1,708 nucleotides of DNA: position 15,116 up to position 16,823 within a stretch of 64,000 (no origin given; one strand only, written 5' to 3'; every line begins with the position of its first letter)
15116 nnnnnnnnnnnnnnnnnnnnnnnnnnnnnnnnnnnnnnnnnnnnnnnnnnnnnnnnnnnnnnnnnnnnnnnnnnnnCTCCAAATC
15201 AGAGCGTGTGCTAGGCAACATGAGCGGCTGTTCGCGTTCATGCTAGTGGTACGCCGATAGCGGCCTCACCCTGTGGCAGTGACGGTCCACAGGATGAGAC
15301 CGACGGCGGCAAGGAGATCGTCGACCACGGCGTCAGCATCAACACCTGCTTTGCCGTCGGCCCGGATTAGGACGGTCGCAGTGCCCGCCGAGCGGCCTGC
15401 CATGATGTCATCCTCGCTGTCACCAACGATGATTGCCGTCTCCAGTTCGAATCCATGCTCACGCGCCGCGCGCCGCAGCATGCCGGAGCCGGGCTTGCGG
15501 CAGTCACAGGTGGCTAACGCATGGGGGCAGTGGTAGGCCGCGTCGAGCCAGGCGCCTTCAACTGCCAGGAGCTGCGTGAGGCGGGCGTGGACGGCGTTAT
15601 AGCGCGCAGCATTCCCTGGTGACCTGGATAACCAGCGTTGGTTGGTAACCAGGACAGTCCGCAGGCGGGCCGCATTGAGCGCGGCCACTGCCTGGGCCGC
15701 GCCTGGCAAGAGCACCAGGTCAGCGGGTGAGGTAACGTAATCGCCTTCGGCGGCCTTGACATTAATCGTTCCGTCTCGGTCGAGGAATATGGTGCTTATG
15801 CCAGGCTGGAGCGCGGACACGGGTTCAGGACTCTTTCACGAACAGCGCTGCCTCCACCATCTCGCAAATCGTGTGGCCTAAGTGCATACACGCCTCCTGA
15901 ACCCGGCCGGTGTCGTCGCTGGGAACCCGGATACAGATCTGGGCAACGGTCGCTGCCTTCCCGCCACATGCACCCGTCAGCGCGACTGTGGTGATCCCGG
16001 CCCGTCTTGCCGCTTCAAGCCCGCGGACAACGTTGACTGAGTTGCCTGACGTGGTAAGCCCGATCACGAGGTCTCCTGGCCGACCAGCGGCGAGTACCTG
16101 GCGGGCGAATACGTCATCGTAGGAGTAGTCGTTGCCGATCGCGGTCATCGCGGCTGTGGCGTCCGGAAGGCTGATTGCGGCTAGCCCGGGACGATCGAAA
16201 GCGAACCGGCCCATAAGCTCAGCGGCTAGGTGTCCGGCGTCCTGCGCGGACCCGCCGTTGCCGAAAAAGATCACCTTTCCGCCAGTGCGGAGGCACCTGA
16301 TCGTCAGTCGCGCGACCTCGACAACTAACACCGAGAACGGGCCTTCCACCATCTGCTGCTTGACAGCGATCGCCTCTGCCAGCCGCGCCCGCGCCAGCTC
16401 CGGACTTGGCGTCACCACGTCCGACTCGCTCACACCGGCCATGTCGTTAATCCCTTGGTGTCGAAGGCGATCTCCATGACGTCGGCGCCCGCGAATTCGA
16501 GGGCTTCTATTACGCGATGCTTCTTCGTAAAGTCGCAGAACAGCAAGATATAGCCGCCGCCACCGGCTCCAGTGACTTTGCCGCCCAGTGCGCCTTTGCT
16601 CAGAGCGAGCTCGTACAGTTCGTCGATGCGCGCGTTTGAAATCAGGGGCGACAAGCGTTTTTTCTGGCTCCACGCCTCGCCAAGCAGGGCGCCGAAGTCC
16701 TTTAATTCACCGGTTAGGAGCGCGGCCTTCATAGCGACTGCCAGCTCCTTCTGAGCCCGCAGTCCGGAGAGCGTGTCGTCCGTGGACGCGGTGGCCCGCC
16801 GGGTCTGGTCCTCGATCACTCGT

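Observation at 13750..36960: AT-richer mosaic glycan-biosynthesis island inserted between two high-GC blocks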

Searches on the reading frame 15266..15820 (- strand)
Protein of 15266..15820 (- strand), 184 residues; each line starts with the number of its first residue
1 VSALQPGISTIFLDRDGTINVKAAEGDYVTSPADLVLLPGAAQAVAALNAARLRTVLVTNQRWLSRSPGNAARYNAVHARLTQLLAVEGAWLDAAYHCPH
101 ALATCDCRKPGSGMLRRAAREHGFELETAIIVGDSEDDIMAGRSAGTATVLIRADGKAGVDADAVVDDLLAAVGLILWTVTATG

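Call 4: search_protein_families(library=pfam, proteins=[window:15266-15820:-])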
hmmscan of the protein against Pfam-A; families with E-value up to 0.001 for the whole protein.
window:15266-15820:- (184 aa): 4 families
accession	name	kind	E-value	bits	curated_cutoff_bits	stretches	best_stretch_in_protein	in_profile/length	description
PF13242.12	Hydrolase_like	-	5.8e-12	45.8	22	1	107-168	2-71/75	HAD-hyrolase-like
PF00702.32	Hydrolase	-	8.4e-10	39.8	26.4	1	23-146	85-191/191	haloacid dehalogenase-like hydrolase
PF13419.12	HAD_2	-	4e-07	30.7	23.8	1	106-151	132-177/178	Haloacid dehalogenase-like hydrolase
PF08645.17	PNK3P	-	0.0008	19.6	22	1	12-137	4-128/161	Polynucleotide kinase 3 phosphatase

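Call 22: search_protein_families(library=ncbifam, max_evalue=0.1, proteins=[window:15266-15820:-])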
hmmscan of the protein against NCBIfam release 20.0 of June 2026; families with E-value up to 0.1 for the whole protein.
window:15266-15820:- (184 aa): 30 families (the best 25 are shown)
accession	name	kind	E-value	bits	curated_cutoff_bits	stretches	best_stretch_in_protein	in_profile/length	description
NF006506.0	PRK08942.1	equivalog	4.1e-37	127.4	178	1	10-158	5-152/182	D-glycero-beta-D-manno-heptose 1,7-bisphosphate 7-phosphatase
TIGR01656.1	Histidinol-ppas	subfamily_domain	6.2e-32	110.6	84.15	1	10-152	2-146/149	histidinol-phosphate phosphatase domain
NF005264.0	PRK06769.1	equivalog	5.4e-24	84.9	217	1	8-162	4-144/175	HAD-IIIA family hydrolase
TIGR01662.1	HAD-SF-IIIA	subfamily_domain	1.6e-23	83.3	44.6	1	10-153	2-139/141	HAD-IIIA family hydrolase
TIGR00213.1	GmhB_yaeD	subfamily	2.3e-22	79.5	149.6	1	10-167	3-165/176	D-glycero-beta-D-manno-heptose 1,7-bisphosphate 7-phosphatase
NF050049.1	HBPPhtaseGmhB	domain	5.7e-18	65.3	250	1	10-152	5-143/171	D-glycero-alpha-D-manno-heptose-1,7-bisphosphate 7-phosphatase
NF003937.0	PRK05446.1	equivalog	3.4e-17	62.5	443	1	10-153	5-149/355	bifunctional histidinol-phosphatase/imidazoleglycerol-phosphate dehydratase HisB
TIGR01261.1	hisB_Nterm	equivalog_domain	6.4e-15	55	140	1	10-141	3-135/161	histidinol-phosphatase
NF009695.0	PRK13222.1-2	equivalog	2.4e-07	30.5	225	1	105-152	146-193/226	phosphoglycolate phosphatase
TIGR01449.2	PGP_bact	equivalog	5.5e-07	29.3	180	1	104-155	136-187/213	phosphoglycolate phosphatase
NF009804.0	PRK13288.1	equivalog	2.3e-06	27.2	218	1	96-152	125-181/215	pyrophosphatase PpaX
TIGR01509.1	HAD-SF-IA-v3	subfamily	1.7e-05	25.1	29.4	1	107-152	109-154/154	HAD-IA family hydrolase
TIGR01460.1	HAD-SF-IIA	subfamily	4e-05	23.5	100.15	0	118-154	213-245/246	HAD-IIA family hydrolase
TIGR01454.1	AHBA_synth_RP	hypoth_equivalog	0.00019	21.1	246.65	1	109-151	131-173/205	AHBA synthesis associated protein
TIGR01452.1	PGP_euk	subfamily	0.00052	19.5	201.95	1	101-153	194-247/279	phosphoglycolate/pyridoxal phosphate family phosphatase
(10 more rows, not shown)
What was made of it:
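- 15266..15820 (-): GmhB-type heptose 1,7-bisphosphate 7-phosphatase (HAD-IIIA). calls 4, 22 (NF006506, E = 4e-37, below the curated cutoff)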

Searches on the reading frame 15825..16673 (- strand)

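Call 4: search_protein_families(library=pfam, proteins=[window:15825-16673:-])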
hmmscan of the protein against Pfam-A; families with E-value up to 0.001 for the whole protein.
window:15825-16673:- (282 aa): 2 families
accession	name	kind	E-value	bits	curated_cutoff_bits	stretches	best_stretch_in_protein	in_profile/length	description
PF13580.11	SIS_2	-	6.9e-23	81.6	27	1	119-234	23-138/138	SIS domain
PF01380.27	SIS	-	3e-06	27.5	25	1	186-256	40-110/131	SIS domain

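Call 22: search_protein_families(library=ncbifam, max_evalue=0.1, proteins=[window:15825-16673:-])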
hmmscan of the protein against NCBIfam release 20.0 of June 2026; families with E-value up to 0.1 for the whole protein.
window:15825-16673:- (282 aa): 15 families
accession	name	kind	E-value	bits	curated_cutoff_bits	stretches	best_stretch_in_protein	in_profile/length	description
NF010546.0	PRK13936.1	equivalog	1.1e-51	175.3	276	1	96-280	9-195/197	phosphoheptose isomerase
TIGR00441.1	gmhA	equivalog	3.7e-50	170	209.45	1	122-274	2-154/154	D-sedoheptulose 7-phosphate isomerase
NF010547.0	PRK13938.1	equivalog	2.6e-46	157.8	320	1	98-279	11-193/196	D-sedoheptulose 7-phosphate isomerase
NF001628.0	PRK00414.1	equivalog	4.3e-39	134.1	265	1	93-275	5-188/192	D-sedoheptulose 7-phosphate isomerase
NF008138.0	PRK10886.1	equivalog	1.4e-33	116.3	352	1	119-280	29-193/196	DnaA initiator-associating protein DiaA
NF003915.0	PRK05441.1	subfamily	6.3e-10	38.6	168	1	117-250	48-182/300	N-acetylmuramic acid 6-phosphate etherase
NF009222.0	PRK12570.1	subfamily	2.2e-07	30.1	255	1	123-250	61-189/307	N-acetylmuramic acid 6-phosphate etherase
NF008458.0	PRK11337.1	equivalog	1.1e-05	24.6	378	1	197-255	186-244/293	MurR/RpiR family transcriptional regulator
TIGR00274.1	TIGR00274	equivalog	0.00043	19.4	302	1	199-250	126-177/291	N-acetylmuramic acid 6-phosphate etherase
NF040776.2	AlsR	equivalog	0.0025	16.8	400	1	197-255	174-232/279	transcriptional repressor AlsR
TIGR03127.2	RuMP_HxlB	equivalog_domain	0.0044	16.9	160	1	198-257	71-130/178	6-phospho-3-hexuloisomerase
NF002805.0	PRK02947.1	subfamily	0.01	15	135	1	117-234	26-142/247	sugar isomerase domain-containing protein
NF012026.0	PRK15482.1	equivalog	0.023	14.2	408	1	193-250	176-233/285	HTH-type transcriptional regulator MurR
NF041755.1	RuMP_HxlAB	equivalog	0.028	13.4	500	1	189-260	278-350/391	bifunctional 3-hexulose-6-phosphate synthase/6-phospho-3-hexuloisomerase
NF046059.1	NagB_SO3506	equivalog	0.055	12.8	430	1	184-233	74-120/330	glucosamine-6-phosphate deaminase NagB-II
